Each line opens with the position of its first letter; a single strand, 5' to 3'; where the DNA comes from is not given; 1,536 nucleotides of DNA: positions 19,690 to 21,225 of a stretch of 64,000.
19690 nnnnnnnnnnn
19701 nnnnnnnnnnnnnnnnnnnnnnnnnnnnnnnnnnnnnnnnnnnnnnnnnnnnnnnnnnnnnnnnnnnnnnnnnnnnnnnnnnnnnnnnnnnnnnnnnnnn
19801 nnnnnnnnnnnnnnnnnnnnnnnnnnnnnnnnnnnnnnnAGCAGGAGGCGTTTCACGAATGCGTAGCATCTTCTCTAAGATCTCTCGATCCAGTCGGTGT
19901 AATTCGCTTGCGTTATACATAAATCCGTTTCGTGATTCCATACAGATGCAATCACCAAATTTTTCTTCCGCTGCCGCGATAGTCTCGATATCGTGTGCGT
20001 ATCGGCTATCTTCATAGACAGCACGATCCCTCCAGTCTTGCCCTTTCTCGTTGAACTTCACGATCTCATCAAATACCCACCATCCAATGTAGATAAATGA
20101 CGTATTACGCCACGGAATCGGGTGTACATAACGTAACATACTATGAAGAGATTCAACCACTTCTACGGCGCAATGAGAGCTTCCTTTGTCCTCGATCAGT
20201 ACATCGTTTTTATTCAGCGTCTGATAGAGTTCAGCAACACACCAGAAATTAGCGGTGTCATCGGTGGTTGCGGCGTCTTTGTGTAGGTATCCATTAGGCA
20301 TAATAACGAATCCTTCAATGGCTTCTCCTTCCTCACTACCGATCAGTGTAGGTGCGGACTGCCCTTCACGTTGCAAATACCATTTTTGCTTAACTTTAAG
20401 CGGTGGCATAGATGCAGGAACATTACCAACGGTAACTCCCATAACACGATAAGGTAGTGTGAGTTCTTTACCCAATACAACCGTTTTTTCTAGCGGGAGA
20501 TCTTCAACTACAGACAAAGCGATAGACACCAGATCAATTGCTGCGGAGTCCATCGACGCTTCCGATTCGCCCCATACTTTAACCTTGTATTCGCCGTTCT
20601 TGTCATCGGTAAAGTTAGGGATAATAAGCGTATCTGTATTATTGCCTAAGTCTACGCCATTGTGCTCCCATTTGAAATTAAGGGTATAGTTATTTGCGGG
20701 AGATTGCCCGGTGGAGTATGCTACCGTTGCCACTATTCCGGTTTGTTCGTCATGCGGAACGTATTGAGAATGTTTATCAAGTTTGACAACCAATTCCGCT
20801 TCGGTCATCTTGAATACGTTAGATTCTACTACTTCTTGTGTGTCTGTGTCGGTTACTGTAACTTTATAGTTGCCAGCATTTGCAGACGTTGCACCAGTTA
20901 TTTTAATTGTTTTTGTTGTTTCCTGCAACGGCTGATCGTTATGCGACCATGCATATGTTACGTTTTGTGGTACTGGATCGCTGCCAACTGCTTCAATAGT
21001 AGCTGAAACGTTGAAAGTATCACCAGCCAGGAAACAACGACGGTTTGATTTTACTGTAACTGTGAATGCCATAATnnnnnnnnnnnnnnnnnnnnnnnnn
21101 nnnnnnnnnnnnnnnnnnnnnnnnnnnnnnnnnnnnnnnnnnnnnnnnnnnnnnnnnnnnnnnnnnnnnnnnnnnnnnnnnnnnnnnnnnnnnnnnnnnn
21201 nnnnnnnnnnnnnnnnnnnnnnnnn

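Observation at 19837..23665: Two tandem hoc-like genes, one encoding an 847-aa protein with many Ig-like domains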

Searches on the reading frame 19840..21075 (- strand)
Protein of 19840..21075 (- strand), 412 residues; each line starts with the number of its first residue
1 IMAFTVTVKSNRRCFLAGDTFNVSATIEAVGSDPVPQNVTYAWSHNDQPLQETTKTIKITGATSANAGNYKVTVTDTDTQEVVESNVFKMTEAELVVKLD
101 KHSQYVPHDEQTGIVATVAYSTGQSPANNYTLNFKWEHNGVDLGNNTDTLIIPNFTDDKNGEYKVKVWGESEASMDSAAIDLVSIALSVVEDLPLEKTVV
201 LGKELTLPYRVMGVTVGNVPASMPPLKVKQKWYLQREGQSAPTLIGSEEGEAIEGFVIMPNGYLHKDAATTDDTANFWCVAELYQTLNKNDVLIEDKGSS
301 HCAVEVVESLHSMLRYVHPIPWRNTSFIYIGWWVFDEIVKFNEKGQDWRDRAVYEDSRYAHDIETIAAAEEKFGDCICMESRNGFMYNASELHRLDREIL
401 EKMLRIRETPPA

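Call 4: search_protein_families(library=pfam, proteins=[window:19840-21075:-], max_evalue=0.1)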
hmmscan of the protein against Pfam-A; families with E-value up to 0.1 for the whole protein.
window:19840-21075:- (412 aa): 6 families
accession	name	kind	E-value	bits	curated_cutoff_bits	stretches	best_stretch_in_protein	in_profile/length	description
PF13927.12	Ig_3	-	2.3e-08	34.8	30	1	35-75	28-77/78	Immunoglobulin domain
PF13895.12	Ig_2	-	8.6e-06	26.3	27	1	37-82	27-71/79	Immunoglobulin domain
PF00801.26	PKD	-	9.6e-05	22.7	23.5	1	6-81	2-70/80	PKD domain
PF07679.22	I-set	-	0.00057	20.3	23.7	0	42-80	33-81/90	Immunoglobulin I-set domain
PF18911.6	PKD_4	-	0.023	15.2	27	1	26-87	21-80/85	PKD domain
PF10648.15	Gmad2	-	0.055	14.2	25.7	0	49-97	9-57/86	Immunoglobulin-like domain of bacterial spore germination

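Call 14: search_solved_structures(query=window:19840-21072:-, max_evalue=0.001, show_alignments=2)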
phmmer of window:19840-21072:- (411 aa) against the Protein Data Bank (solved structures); distinct sequences matched with E-value up to 0.001: 3.
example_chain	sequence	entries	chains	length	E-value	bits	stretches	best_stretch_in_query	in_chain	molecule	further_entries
3shs_A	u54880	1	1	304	4.9e-89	302.2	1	1-306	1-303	Hoc head outer capsid protein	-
5vf3_Z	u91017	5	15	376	4.1e-13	52.2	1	289-390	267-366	Highly immunogenic outer capsid protein | Hoc, highly immunogenic outer capsid protein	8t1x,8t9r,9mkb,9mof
9ncf_S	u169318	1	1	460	4.7e-06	28.9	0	39-96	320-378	Immunoglobulin-like domain protein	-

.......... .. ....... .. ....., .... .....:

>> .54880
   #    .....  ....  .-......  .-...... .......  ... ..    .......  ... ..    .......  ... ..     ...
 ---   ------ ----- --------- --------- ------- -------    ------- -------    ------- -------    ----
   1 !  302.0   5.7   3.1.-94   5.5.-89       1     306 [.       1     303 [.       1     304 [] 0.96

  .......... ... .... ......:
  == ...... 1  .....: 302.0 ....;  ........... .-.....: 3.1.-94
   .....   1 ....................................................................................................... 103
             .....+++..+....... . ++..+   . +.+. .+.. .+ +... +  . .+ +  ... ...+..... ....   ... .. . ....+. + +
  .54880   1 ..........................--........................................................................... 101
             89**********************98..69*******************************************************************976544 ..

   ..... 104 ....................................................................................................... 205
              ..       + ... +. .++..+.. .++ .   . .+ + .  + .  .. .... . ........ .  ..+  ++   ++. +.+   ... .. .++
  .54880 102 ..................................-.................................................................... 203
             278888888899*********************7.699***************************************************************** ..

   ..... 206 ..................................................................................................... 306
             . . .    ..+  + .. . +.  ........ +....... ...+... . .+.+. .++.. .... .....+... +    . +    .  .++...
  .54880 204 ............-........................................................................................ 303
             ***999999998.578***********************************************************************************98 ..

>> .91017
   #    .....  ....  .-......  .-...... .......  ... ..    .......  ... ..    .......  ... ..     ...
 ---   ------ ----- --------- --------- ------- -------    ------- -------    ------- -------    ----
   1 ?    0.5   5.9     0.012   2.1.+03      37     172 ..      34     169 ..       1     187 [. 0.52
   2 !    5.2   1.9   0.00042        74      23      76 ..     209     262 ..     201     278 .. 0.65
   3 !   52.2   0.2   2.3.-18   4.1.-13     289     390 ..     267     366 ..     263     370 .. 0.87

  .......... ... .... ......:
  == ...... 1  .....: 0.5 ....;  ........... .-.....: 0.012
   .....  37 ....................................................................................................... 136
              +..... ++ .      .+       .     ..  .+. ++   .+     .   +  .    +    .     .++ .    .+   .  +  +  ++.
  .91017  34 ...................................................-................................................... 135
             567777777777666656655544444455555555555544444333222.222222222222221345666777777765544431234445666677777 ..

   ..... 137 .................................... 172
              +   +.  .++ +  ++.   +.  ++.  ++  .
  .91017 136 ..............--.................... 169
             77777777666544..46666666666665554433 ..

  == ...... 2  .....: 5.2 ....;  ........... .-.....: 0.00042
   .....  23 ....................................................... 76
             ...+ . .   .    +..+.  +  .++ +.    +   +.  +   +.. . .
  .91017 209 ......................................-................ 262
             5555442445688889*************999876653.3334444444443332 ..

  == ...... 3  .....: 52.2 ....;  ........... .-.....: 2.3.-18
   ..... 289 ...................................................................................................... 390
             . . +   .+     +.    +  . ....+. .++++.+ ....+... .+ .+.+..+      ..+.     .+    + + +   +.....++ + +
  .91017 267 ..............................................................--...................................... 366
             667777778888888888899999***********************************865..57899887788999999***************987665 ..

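Call 48: search_protein_families(library=phrogs, proteins=[window:19840-21072:-], max_evalue=0.001)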
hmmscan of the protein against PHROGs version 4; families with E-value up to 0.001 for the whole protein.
window:19840-21072:- (411 aa): 6 families
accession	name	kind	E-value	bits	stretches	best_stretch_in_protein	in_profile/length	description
phrog_1149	-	head and packaging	2.4e-56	192.2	1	1-394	745-1146/1150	Hoc-like head decoration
phrog_14282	-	head and packaging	2.8e-24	87.3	1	316-391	9-81/246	Hoc-like head decoration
phrog_11091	-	head and packaging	2.7e-20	74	1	315-392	8-82/167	Hoc-like head decoration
phrog_2973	-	head and packaging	2.7e-13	51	2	38-94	139-196/310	Hoc-like head decoration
phrog_9703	-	head and packaging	1.2e-11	45.2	1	317-395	1-78/502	head decoration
phrog_3995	-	tail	2.4e-09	37.9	1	130-212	151-234/294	tail protein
